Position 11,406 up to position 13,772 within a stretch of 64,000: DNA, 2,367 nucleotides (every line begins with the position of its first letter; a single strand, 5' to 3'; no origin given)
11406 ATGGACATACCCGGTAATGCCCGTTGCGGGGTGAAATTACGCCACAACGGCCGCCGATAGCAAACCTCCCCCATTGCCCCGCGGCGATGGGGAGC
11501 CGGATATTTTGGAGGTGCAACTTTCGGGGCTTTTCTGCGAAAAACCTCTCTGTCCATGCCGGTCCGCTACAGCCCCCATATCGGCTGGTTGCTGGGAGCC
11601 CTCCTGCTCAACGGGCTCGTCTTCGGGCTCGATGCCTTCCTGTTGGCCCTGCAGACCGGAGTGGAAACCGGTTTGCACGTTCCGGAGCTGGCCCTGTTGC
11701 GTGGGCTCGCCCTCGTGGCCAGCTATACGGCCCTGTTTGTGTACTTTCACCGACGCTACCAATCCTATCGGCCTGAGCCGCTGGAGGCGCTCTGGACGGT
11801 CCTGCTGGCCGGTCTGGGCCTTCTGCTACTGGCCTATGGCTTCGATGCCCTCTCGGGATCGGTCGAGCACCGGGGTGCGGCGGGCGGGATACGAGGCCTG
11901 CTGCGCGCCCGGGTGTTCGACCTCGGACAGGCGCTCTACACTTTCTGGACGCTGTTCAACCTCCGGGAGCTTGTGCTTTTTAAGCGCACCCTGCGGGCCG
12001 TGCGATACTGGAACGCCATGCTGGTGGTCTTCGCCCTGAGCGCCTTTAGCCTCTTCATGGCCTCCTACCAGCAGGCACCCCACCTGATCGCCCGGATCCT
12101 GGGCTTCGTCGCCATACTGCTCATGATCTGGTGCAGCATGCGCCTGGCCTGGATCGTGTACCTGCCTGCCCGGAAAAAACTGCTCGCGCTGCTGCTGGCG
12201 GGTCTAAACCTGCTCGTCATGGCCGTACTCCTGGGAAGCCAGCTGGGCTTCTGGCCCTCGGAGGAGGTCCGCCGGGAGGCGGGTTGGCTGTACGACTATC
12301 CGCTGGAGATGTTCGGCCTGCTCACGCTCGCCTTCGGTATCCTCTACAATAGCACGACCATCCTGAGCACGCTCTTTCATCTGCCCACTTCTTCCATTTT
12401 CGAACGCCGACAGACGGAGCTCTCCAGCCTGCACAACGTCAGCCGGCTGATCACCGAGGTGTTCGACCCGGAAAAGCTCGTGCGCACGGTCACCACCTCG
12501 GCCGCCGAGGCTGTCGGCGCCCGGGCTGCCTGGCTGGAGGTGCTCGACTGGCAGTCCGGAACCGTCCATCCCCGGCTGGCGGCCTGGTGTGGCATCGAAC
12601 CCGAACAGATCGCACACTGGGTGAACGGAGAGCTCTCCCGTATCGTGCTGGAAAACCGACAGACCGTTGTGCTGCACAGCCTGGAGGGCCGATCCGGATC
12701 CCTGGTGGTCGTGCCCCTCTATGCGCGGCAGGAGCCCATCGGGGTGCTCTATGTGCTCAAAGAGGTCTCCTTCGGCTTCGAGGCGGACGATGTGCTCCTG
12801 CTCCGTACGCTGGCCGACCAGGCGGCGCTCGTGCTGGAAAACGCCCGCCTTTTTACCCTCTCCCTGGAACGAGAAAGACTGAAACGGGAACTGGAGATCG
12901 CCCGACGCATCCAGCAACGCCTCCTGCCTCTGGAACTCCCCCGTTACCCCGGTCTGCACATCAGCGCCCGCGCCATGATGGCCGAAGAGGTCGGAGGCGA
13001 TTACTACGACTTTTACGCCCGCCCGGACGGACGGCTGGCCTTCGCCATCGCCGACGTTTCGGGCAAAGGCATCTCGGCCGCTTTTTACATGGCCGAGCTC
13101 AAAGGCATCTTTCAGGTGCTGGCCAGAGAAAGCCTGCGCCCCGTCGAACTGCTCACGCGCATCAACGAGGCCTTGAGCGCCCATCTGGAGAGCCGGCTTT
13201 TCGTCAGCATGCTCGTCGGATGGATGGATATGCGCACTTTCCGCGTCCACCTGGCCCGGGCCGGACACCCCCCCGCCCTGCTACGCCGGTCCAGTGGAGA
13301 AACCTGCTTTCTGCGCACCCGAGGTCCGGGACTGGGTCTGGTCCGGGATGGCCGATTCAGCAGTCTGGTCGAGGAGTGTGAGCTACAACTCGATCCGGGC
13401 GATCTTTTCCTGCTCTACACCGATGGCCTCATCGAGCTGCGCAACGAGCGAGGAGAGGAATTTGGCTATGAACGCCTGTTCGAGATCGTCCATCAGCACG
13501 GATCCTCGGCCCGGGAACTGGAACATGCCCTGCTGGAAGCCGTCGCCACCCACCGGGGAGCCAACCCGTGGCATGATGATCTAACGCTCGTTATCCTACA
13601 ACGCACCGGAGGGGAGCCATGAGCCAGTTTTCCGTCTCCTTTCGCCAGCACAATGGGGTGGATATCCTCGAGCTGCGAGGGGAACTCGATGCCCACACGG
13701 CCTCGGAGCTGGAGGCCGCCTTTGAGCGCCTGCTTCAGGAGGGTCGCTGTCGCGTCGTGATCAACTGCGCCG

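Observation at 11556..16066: Four-gene partner-switching module with two paralogous RsbU-like PP2C phosphatases and no sigma factor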

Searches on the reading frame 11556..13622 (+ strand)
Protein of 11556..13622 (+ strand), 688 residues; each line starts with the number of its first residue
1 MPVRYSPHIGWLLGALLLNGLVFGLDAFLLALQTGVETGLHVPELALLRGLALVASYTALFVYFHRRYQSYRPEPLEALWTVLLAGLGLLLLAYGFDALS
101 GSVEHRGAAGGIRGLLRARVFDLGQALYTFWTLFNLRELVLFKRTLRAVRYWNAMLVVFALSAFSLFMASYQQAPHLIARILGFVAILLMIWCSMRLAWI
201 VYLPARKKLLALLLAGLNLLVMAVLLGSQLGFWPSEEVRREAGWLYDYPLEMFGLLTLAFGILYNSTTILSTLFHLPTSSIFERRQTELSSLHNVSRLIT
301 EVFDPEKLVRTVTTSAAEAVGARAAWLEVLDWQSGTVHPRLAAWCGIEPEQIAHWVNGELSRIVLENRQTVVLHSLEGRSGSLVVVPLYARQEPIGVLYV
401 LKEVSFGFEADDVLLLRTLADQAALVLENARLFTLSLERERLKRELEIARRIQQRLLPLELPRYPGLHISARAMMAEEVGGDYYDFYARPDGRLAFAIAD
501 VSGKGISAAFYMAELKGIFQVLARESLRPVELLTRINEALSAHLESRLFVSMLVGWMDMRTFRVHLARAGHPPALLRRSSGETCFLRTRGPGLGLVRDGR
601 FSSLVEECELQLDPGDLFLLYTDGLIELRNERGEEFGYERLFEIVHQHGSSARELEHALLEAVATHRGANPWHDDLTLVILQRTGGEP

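Call 3: search_protein_families(library=pfam, proteins=[window:11556-13622:+], max_evalue=0.01)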
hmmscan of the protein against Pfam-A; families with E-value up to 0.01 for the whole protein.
window:11556-13622:+ (688 aa): 4 families
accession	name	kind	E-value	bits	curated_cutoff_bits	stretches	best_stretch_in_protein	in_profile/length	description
PF07228.17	SpoIIE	-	2.6e-49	168.2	25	1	490-683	1-191/192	Stage II sporulation protein E (SpoIIE)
PF13185.12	GAF_2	-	3.5e-09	37.4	28.6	1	304-428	3-136/136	GAF domain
PF13492.12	GAF_3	-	5.1e-09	37.1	27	1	304-429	1-129/129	GAF domain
PF01590.32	GAF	-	2.7e-08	34.8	22.4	1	304-427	1-133/133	GAF domain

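Call 4: search_protein_families(library=ncbifam, proteins=[window:11556-13622:+], max_evalue=0.01)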
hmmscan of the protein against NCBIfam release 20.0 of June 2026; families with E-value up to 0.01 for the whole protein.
window:11556-13622:+ (688 aa): 5 families
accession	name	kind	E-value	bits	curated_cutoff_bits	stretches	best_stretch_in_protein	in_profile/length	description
NF045505.1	RR_RssB_Pseudo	equivalog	1e-14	54.4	700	1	440-659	150-372/394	two-component system response regulator RssB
NF038263.1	prot_phos_SiaA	equivalog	6.3e-11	41.5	700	1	477-679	447-653/658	biofilm regulation protein phosphatase SiaA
TIGR02865.1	spore_II_E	equivalog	7.2e-09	34.3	490.8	1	469-681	556-761/764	stage II sporulation protein E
NF047786.1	his_kin_MadS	equivalog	5.1e-08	32.4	500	1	283-442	23-190/434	MadS family sensor histidine kinase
TIGR04400.1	RK_trnsloc_Pase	equivalog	0.00012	21.3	200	1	440-543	123-226/358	Arg-Lys translocation region protein phosphatase RktP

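Call 10: find_homologous_proteins(query=window:11556-13622:+, max_evalue=1e-10)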
Query window:11556-13622:+ (688 aa): 378 proteins with E <= 1e-10 among 8000 candidates; the best 120 are listed.
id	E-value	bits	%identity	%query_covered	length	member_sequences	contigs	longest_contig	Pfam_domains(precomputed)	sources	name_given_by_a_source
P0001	0.0e+0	1517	100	100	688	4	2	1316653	PF13185.13,PF01590.33,PF13492.13,PF07228.18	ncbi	-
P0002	6.8e-291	985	67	99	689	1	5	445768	PF13185.13,PF01590.33,PF13492.13,PF07228.18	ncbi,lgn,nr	ncbi:MAG: SpoIIE family protein phosphatase [Bacteroidetes bacterium]|nr:SpoIIE family protein phosp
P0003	8.3e-133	462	40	92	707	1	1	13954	PF13185.13,PF01590.33,PF13492.13,PF07228.18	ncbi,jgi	-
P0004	2.1e-126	441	40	92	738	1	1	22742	PF13185.13,PF01590.33,PF13492.13,PF07228.18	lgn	-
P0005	1.8e-122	428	39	93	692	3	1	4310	PF13185.13,PF01590.33,PF13492.13,PF07228.18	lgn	-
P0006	3.6e-119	417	41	89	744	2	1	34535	PF13185.13,PF01590.33,PF13492.13,PF07228.18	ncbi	ncbi:MAG: GAF domain-containing SpoIIE family protein phosphatase [Bacteroidota bacterium]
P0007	1.2e-116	409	41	89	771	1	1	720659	PF13185.13,PF01590.33,PF13492.13,PF07228.18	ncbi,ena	-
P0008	3.9e-116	407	40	89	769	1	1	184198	PF13185.13,PF01590.33,PF13492.13,PF07228.18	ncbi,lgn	-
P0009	3.5e-113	397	35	98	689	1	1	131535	PF13185.13,PF01590.33,PF13492.13,PF07228.18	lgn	-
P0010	4.4e-113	397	37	89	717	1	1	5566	PF13185.13,PF01590.33,PF13492.13,PF07228.18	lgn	-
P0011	8.4e-113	396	42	86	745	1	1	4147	PF13185.13,PF01590.33,PF13492.13,PF07228.18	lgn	-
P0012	1.1e-112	396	35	98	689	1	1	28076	PF13185.13,PF01590.33,PF13492.13,PF07228.18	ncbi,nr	ncbi:MAG: SpoIIE family protein phosphatase [Bacteroidetes bacterium]|nr:SpoIIE family protein phosp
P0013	1.6e-112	395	35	98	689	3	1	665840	PF13185.13,PF01590.33,PF13492.13,PF07228.18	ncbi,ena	ncbi:MAG: SpoIIE family protein phosphatase [Bacteroidota bacterium]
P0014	5.1e-112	394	38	82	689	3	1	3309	PF13185.13,PF01590.33,PF13492.13,PF07228.18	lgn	-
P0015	1.2e-111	392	40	84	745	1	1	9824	PF13185.13,PF01590.33,PF13492.13,PF07228.18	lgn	-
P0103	1.1e-71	260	32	79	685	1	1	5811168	PF13185.13,PF01590.33,PF07228.18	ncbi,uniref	ncbi:GAF domain-containing SpoIIE family protein phosphatase [Roseivirga sp. BDSF3-8]|uniref:GAF dom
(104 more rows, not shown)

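Call 12: find_related_loci(query=A1, collection=genome_contigs, flank=8000)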
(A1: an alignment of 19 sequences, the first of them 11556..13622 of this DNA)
Query A1 (688 aa) in genome_contigs; peptide patterns used: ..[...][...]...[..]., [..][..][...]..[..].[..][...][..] (x = any residue, [..] = any of these).
600 stretches matched a pattern (row limit reached: there are more); 593 encode a relative of the query (tblastn E <= 1e-3); the best 80 are kept; 80 distinct loci.
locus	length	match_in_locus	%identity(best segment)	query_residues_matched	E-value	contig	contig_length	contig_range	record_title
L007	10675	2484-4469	40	45-685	2e-134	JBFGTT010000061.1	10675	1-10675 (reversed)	MAG: Rhodothermales bacterium isolate Mix_sand05.2021.03.G.12 k141_636118_length_10675_cov_12.7975, whole genome shotgun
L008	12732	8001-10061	37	11-685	4e-122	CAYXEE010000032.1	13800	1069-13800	MAG TPA_asm: uncultured Chitinophagaceae bacterium isolate SRP257756_co1_98 genome assembly, contig: NODE_3907_length_13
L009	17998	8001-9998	37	43-682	3e-120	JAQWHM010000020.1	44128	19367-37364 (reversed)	MAG: Rhodothermales bacterium isolate cluster1_bin.29 k141_541039, whole genome shotgun sequence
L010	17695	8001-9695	40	133-686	4e-119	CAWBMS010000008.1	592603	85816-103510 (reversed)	MAG: Ignavibacteriota bacterium isolate MFD01476.bin.2.45 genome assembly, contig: contig_28910, whole genome shotgun se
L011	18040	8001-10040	34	12-682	3e-119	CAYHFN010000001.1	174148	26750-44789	MAG TPA_asm: uncultured Chitinophagaceae bacterium isolate ERP119702_co1_35 genome assembly, contig: NODE_35_length_1741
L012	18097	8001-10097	37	14-685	8e-119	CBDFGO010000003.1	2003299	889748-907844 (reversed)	MAG: Rhodothermales bacterium isolate 28387fc5-9e00-4dd0-aba9-54588f9ed8d6 genome assembly, contig: contig_3, whole geno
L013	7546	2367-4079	39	125-687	1e-118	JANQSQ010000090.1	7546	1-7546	MAG: Rhodothermales bacterium isolate IP30a_bin.15 k99_500795, whole genome shotgun sequence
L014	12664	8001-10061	39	9-685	3e-118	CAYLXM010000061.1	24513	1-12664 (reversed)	MAG TPA_asm: uncultured Rhodothermales bacterium isolate SRP319275_co4_131 genome assembly, contig: NODE_1106_length_245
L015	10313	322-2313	40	47-685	2e-118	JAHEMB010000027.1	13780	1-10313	MAG: Rhodothermaceae bacterium isolate Ww644 NODE_13907_length_13780_cov_2.417234, whole genome shotgun sequence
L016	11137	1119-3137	35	41-682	6e-118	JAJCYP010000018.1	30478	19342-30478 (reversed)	MAG: Bacteroidota bacterium isolate OFTM201 OFTM201_17, whole genome shotgun sequence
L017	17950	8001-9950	37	59-685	1e-117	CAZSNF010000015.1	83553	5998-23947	MAG TPA_asm: uncultured Rhodothermales bacterium isolate SRP109090_co2_31 genome assembly, contig: NODE_284_length_83553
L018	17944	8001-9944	38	68-682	2e-117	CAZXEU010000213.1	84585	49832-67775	MAG TPA_asm: uncultured Rhodothermaceae bacterium isolate SRP338948_co1_58 genome assembly, contig: k141_224927, whole g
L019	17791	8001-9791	38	91-687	2e-117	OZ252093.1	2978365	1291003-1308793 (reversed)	MAG: Rhodothermales bacterium isolate 6d7e3f05-e9b0-42b1-9b57-d28f79994439 genome assembly, chromosome: 1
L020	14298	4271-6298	37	29-682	5e-117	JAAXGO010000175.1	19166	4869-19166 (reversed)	MAG: Rhodothermales bacterium isolate Plut_88865 filtered_Plut_88865_genomic_contig_126091, whole genome shotgun sequenc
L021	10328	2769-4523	38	109-682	9e-117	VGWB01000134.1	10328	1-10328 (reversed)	MAG: Ignavibacteria bacterium isolate M_DeepCast_400m_m2_062 M_DeepCast_400m_m2_062_Ga0194112_10012552, whole genome sho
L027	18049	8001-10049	35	9-682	1e-114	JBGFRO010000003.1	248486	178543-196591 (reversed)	MAG: Bacteroidota bacterium isolate BA1A45.2019.Bin.33 NODE_45_length_248486_cov_11.374634, whole genome shotgun sequenc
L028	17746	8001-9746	39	115-686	3e-114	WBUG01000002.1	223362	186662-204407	MAG: Bacteroidetes bacterium isolate SB10 contig_33, whole genome shotgun sequence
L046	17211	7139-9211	35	14-687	2e-110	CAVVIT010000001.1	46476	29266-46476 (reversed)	MAG: Ignavibacteriota bacterium isolate MFD01476.bin.1.164 genome assembly, contig: contig_116422, whole genome shotgun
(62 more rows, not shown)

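Call 15: list_cluster_members(proteins=[window:11556-13622:+, window:13619-13990:+, window:13965-14387:+, window:14384-16066:+, window:16078-16635:+])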
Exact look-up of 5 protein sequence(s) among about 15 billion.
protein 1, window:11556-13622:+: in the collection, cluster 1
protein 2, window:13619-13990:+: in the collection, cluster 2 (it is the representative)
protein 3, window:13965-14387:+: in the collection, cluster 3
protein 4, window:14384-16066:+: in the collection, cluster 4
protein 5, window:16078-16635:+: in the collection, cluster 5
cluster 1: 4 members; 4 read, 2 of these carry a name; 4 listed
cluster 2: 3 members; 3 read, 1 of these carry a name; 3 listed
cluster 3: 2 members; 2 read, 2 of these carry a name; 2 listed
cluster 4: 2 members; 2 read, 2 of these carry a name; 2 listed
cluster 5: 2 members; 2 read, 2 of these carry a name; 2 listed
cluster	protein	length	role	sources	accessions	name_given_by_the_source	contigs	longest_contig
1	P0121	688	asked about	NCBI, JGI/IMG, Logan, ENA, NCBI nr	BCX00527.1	MAG: hypothetical protein KatS3mg041_0573 [Bacteroidota bacterium]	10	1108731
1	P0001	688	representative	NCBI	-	-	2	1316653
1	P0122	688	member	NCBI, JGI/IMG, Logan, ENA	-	sigma-B regulation protein RsbU (phosphoserine phosphatase)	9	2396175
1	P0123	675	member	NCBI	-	-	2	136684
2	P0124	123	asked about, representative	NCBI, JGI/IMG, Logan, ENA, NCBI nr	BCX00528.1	anti-sigma B factor antagonist | MAG: anti-sigma factor antagonist [Bacteroidota bacterium]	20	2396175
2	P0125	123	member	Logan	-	-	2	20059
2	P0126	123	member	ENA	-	-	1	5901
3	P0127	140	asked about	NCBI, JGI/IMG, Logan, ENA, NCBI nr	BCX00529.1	serine/threonine-protein kinase RsbW | MAG: hypothetical protein KatS3mg041_0575 [Bacteroidota bacterium]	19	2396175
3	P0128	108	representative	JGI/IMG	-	serine/threonine-protein kinase RsbW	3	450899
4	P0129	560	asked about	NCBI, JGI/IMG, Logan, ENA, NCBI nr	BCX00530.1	sigma-B regulation protein RsbU (phosphoserine phosphatase) | MAG: hypothetical protein KatS3mg041_0576 [Bacteroidota bacterium]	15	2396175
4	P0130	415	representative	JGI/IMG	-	sigma-B regulation protein RsbU (phosphoserine phosphatase)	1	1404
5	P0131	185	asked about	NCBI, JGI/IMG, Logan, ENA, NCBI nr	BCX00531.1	ADP-ribose pyrophosphatase | MAG: NUDIX hydrolase [Bacteroidota bacterium]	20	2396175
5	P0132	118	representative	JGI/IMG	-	ADP-ribose pyrophosphatase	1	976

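Call 26: search_protein_families(library=pfam, alignment_id=A2, max_evalue=0.001)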
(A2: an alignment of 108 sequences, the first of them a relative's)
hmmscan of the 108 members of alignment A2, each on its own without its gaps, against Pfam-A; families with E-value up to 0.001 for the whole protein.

A. member 1, L030:106-795:+ (229 aa): 13 families
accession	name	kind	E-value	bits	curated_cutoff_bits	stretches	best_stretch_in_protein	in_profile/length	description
PF13424.12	TPR_12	-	4.4e-11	43.3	30.1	1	115-170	9-71/77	Tetratricopeptide repeat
PF07719.23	TPR_2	-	1.4e-10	40.9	27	1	111-132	3-24/34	Tetratricopeptide repeat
PF13174.12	TPR_6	-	4.7e-10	39.9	26.3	1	183-214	2-33/33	Tetratricopeptide repeat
PF13432.12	TPR_16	-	1.3e-08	35.6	32.7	1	115-172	3-59/65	Tetratricopeptide repeat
PF13176.12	TPR_7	-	2.3e-08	33.9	27.9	0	146-176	1-30/36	Tetratricopeptide repeat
PF13428.12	TPR_14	-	5.4e-08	33.2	23.5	0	113-132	5-24/44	Tetratricopeptide repeat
PF14559.12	TPR_19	-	1.8e-07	31.8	25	0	157-213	4-57/68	Tetratricopeptide repeat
PF00515.34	TPR_1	-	2.5e-06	27.5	27.8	1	112-132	4-24/34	Tetratricopeptide repeat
PF13181.12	TPR_8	-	4e-05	23.9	25.7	0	115-133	7-25/34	Tetratricopeptide repeat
PF09976.15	TPR_21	-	9.5e-05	22.6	25.5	0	27-163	2-132/193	Tetratricopeptide repeat-like domain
PF12895.13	ANAPC3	-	0.00031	21.4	27.2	0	111-169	25-81/82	Anaphase-promoting complex, cyclosome, subunit 3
PF23354.1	TPR_NUP160_120_M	-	0.00031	20.6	27.2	0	174-211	31-68/265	NUP160/120 middle TPR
PF25062.1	ARM_TT21_N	-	0.0006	20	40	1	94-214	12-134/222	Tetratricopeptide repeat protein 21 N-terminal ARM repeat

B. families by the number of members that match (of 108 scanned): 134 families (the first 25 are shown)
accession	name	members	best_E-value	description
PF13649.12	Methyltransf_25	3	2.3e-21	Methyltransferase domain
PF13847.12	Methyltransf_31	3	1.5e-17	Methyltransferase domain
PF13489.12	Methyltransf_23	3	8.3e-10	Methyltransferase domain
PF06325.19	PrmA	2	6e-48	Ribosomal protein L11 methyltransferase (PrmA)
PF01066.26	CDP-OH_P_transf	2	3.4e-40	CDP-alcohol phosphatidyltransferase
PF00515.34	TPR_1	2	2.7e-23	Tetratricopeptide repeat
PF03544.19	TonB_C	2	2.2e-19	Gram-negative bacterial TonB protein C-terminal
PF07719.23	TPR_2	2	1.7e-18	Tetratricopeptide repeat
PF13181.12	TPR_8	2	8.3e-18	Tetratricopeptide repeat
PF13432.12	TPR_16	2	1.1e-12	Tetratricopeptide repeat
PF08242.18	Methyltransf_12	2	2.4e-11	Methyltransferase domain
PF13424.12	TPR_12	2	4.4e-11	Tetratricopeptide repeat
PF13185.12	GAF_2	2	1.5e-10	GAF domain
PF05175.20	MTS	2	1.6e-10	Methyltransferase small domain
PF01590.32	GAF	2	2.8e-10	GAF domain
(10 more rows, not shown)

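Call 38: find_encoding_contigs(protein=P0002, flank=8000, max_places=1)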
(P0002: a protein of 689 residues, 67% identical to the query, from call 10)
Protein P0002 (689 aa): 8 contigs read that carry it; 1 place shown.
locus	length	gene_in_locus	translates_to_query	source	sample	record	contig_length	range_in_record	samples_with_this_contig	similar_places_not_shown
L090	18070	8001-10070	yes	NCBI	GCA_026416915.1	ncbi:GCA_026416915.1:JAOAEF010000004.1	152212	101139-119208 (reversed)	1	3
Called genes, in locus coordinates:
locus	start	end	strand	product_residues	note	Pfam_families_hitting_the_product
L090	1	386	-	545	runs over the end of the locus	PF12072:RNase_Y_N, PF00013:KH_1 (weak), PF08668:HDOD (weak), PF01966:HD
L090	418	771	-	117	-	PF05164:ZapA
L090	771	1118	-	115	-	-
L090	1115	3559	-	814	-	PF01588:tRNA_bind, PF03483:B3_4, PF03484:B5, PF17759:tRNA_synthFbeta, PF03147:FDX-ACB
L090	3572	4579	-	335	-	PF02912:Phe_tRNA-synt_N, PF01409:tRNA-synt_2d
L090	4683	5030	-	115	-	PF00453:Ribosomal_L20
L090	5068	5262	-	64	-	PF01632:Ribosomal_L35p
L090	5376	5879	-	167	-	PF05198:IF3_N, PF00707:IF3_C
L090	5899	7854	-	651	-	PF02824:TGS, PF07973:tRNA_SAD, PF00587:tRNA-synt_2b, PF03129:HGTP_anticodon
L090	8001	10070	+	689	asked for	PF01590:GAF, PF13185:GAF_2, PF13492:GAF_3, PF07228:SpoIIE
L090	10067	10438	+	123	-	PF01740:STAS, PF13466:STAS_2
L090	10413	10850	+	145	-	PF13581:HATPase_c_2, PF02518:HATPase_c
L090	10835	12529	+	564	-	PF01590:GAF (faint), PF13185:GAF_2 (faint), PF13492:GAF_3 (weak), PF07228:SpoIIE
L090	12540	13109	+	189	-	PF28549:NDPSase_N (faint), PF00293:NUDIX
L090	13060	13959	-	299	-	PF17827:PrmC_N, PF13489:Methyltransf_23 (weak), PF05175:MTS, PF06325:PrmA (weak), PF13847:Methyltransf_31, PF08241:Methyltransf_11, PF08242:Methyltransf_12, PF13649:Methyltransf_25, +1 more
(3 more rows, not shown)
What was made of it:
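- The linkage is kept in the sister species (call 38).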

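Call 39: find_encoding_contigs(protein=P0103, flank=8000, max_places=1)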
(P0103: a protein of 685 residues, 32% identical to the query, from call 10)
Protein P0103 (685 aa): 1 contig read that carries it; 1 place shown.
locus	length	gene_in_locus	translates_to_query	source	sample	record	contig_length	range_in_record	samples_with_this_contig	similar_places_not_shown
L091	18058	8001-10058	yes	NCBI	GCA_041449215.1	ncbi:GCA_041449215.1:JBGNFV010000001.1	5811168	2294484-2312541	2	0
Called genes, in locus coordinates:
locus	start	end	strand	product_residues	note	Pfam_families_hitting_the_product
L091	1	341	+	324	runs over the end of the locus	PF28475:DUF8413, PF01944:SpoIIM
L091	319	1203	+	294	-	PF06790:UPF0259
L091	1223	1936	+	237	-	PF13559:DUF4129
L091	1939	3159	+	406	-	PF14258:DUF4350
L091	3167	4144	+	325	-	PF20030:bpMoxR, PF00158:Sigma54_activat (weak), PF00004:AAA, PF07726:AAA_3, PF07728:AAA_5, PF17863:AAA_lid_2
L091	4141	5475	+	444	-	PF01882:DUF58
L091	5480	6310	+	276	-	-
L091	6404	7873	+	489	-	PF00478:IMPDH, PF00571:CBS, PF01070:FMN_dh, PF03060:NMO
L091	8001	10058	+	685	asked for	PF01590:GAF (weak), PF13185:GAF_2 (weak), PF07228:SpoIIE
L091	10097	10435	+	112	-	PF01740:STAS, PF13466:STAS_2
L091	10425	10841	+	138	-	PF13581:HATPase_c_2, PF02518:HATPase_c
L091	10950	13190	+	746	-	PF13145:Rotamase_2 (weak), PF00639:Rotamase, PF13616:Rotamase_3, PF00639:Rotamase, PF13145:Rotamase_2 (weak)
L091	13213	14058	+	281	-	-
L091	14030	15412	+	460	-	PF13145:Rotamase_2 (weak), PF13616:Rotamase_3, PF00639:Rotamase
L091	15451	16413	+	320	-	PF20030:bpMoxR, PF00004:AAA (weak), PF07726:AAA_3, PF07728:AAA_5, PF17863:AAA_lid_2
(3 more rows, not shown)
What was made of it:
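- The triad is also present in Roseivirga (call 39).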
